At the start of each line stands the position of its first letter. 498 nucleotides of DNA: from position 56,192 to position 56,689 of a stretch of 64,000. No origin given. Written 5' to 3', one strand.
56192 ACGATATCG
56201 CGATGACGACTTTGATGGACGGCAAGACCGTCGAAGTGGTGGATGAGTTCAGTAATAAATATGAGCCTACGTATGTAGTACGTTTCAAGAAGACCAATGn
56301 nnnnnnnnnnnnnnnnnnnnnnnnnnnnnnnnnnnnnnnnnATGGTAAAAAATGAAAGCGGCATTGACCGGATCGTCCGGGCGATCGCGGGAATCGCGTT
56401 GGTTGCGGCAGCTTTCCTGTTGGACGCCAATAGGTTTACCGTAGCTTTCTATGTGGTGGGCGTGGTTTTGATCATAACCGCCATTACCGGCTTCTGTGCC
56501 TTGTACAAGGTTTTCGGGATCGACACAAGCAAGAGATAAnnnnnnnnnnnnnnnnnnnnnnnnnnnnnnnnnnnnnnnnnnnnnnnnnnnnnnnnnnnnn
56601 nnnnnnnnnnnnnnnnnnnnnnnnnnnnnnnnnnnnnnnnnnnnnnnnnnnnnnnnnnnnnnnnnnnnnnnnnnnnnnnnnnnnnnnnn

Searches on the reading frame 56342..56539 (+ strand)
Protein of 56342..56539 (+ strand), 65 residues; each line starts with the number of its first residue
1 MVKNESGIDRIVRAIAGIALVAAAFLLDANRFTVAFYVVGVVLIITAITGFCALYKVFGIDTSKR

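Call 10: search_protein_families(library=pfam, proteins=[window:56342-56539:+], max_evalue=1)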
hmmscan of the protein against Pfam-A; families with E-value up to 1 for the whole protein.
window:56342-56539:+ (65 aa): 6 families
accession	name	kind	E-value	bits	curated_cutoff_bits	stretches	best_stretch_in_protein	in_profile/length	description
PF11127.14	YgaP-like_TM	-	1.9e-20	73.2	25.3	1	1-64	1-64/66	Inner membrane protein YgaP-like, transmembrane domain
PF03779.20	SPW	-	0.0015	19.4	31.5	1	10-53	3-48/93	SPW repeat domain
PF24282.1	DUF7470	-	0.046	14.1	27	1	6-49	8-49/58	Family of unknown function (DUF7470)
PF06066.16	SepZ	-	0.053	14.2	27.3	1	2-25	32-55/99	SepZ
PF00335.26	Tetraspanin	-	0.092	12.8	32.1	1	14-56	13-70/225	Tetraspanin family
PF20990.2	DUF2207_C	-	0.31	11.2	33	1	9-62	138-193/247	Predicted membrane protein (DUF2207) C-terminal domain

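Call 39: list_cluster_members(proteins=[window:56342-56536:+, window:55948-56322:+, L003:2294-2491:+, L002:2178-2375:+, L003:1863-2240:+, L002:1784-2158:+, L003:3001-4782:+, L004:1879-2592:+])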
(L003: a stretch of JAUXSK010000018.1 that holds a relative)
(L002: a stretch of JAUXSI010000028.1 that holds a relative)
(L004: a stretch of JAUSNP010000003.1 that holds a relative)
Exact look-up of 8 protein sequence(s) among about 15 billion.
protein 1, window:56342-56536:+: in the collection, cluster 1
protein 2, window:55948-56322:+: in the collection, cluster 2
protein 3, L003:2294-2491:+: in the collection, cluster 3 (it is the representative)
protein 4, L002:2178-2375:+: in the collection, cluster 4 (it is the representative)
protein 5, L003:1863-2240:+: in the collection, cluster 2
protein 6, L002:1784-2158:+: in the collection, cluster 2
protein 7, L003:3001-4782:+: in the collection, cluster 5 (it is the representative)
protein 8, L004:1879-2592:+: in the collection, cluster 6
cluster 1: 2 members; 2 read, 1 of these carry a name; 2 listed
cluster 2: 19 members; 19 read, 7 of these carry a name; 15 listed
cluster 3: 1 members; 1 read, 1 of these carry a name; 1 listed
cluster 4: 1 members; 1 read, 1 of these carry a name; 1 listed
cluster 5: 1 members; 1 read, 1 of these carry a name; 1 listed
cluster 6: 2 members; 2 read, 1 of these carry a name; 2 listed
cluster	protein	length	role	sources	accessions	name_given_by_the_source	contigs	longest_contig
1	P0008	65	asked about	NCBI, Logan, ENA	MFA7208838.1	MAG: DUF2892 domain-containing protein [Parcubacteria group bacterium]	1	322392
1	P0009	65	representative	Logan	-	-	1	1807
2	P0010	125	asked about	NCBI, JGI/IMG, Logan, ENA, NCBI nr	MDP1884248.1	MAG: hypothetical protein Q8L10_02670 [Candidatus Moranbacteria bacterium] | hypothetical protein [Candidatus Moranbacteria bacterium]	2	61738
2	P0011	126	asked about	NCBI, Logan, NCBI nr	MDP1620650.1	MAG: hypothetical protein Q8M12_06685 [bacterium] | hypothetical protein [bacterium]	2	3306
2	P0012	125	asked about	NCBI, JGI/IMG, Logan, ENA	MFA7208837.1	MAG: hypothetical protein WC120_00980 [Parcubacteria group bacterium]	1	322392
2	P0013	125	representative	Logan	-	-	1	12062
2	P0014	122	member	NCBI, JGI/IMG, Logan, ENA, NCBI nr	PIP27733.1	MAG: hypothetical protein COX30_00310 [Candidatus Moranbacteria bacterium ...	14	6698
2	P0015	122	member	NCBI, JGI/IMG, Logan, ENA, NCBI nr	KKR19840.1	MAG: hypothetical protein UT50_C0028G0002 [Candidatus Moranbacteria bacterium ...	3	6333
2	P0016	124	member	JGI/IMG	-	gas vesicle protein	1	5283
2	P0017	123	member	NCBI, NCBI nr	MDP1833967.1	MAG: hypothetical protein Q8L11_03470 [Candidatus Moranbacteria bacterium] | hypothetical protein [Candidatus Moranbacteria bacterium]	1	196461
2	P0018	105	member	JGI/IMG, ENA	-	-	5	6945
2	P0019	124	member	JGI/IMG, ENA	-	-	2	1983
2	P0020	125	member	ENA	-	-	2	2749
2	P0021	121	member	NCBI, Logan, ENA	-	-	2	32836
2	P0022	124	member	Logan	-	-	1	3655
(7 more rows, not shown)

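Call 40: find_encoding_contigs(protein=P0013, flank=3000, max_places=4)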
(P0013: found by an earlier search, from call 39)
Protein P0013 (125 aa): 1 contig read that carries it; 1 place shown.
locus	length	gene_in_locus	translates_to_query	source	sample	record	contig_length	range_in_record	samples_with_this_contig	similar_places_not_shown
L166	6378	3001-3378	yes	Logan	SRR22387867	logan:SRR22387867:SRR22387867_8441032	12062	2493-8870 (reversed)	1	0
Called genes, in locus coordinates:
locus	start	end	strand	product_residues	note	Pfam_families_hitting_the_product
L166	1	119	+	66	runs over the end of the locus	PF00313:CSD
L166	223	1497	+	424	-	PF00070:Pyr_redox (faint), PF01134:GIDA (faint), PF01266:DAO (faint), PF03486:HI0933_like, PF07992:Pyr_redox_2 (faint), PF12831:FAD_oxidored, PF22780:HI0933_like_1st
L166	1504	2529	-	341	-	PF05448:AXE1 (weak), PF02129:Peptidase_S15 (faint), PF01738:DLH, PF00561:Abhydrolase_1, PF12146:Hydrolase_4, PF12697:Abhydrolase_6 (weak), PF00326:Peptidase_S9, PF07859:Abhydrolase_3, +4 more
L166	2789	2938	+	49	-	-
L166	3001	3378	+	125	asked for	-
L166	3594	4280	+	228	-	PF16656:Pur_ac_phosph_N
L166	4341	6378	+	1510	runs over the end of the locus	?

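Call 41: find_encoding_contigs(protein=P0021, flank=3000, max_places=4)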
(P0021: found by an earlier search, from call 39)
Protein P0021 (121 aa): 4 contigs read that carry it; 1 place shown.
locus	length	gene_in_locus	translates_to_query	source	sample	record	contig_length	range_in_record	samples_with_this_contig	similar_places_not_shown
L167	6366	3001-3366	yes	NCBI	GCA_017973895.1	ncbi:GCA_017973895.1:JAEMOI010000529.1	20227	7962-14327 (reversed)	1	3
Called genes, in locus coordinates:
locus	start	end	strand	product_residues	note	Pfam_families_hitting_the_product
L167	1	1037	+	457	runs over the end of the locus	PF07992:Pyr_redox_2 (faint), PF00070:Pyr_redox (faint), PF00890:FAD_binding_2 (faint), PF01134:GIDA (faint), PF01266:DAO (faint), PF03486:HI0933_like, PF12831:FAD_oxidored, PF22780:HI0933_like_1st, +1 more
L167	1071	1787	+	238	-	-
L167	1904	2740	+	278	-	PF04383:KilA-N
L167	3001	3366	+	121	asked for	-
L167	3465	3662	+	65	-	PF11127:YgaP-like_TM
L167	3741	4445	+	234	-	PF08713:DNA_alkylation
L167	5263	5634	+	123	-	-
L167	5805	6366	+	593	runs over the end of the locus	PF00009:GTP_EFTU, PF01926:MMR_HSR1 (weak), PF22042:EF-G_D2, PF03144:GTP_EFTU_D2, PF00679:EFG_C, PF21018:BipA_C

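Call 42: find_encoding_contigs(protein=P0022, flank=3000, max_places=4)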
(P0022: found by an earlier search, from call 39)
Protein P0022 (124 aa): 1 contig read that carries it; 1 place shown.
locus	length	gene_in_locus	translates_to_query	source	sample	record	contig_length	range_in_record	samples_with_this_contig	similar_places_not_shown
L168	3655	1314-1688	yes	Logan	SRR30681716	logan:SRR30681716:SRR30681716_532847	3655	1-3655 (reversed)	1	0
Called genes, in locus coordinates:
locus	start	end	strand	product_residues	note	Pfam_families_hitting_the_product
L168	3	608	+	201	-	?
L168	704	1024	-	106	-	-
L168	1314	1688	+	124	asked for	-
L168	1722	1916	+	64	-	PF11127:YgaP-like_TM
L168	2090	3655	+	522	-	?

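Call 43: find_encoding_contigs(protein=P0020, flank=3000, max_places=4)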
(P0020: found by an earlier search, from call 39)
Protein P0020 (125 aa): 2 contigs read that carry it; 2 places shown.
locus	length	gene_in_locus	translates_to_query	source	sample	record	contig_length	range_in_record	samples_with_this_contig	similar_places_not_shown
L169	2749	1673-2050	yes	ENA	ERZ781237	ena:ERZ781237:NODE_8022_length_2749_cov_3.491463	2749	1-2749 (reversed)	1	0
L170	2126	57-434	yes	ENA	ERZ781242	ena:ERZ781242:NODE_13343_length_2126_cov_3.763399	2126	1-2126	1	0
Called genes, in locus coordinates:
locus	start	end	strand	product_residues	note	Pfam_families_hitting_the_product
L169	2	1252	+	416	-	?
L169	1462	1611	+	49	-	-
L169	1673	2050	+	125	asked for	-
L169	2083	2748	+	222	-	?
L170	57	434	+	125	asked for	-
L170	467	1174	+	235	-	PF08713:DNA_alkylation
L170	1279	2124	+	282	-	?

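Call 52: find_encoding_contigs(protein=P0009, flank=3000, max_places=4)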
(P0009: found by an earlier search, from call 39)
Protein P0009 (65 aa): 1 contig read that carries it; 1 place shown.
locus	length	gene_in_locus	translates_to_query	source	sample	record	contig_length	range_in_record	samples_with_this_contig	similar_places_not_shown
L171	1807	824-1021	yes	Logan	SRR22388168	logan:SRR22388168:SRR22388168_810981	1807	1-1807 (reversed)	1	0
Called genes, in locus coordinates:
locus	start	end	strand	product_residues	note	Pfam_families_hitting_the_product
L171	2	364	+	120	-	?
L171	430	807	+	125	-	-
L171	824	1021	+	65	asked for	PF11127:YgaP-like_TM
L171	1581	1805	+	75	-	?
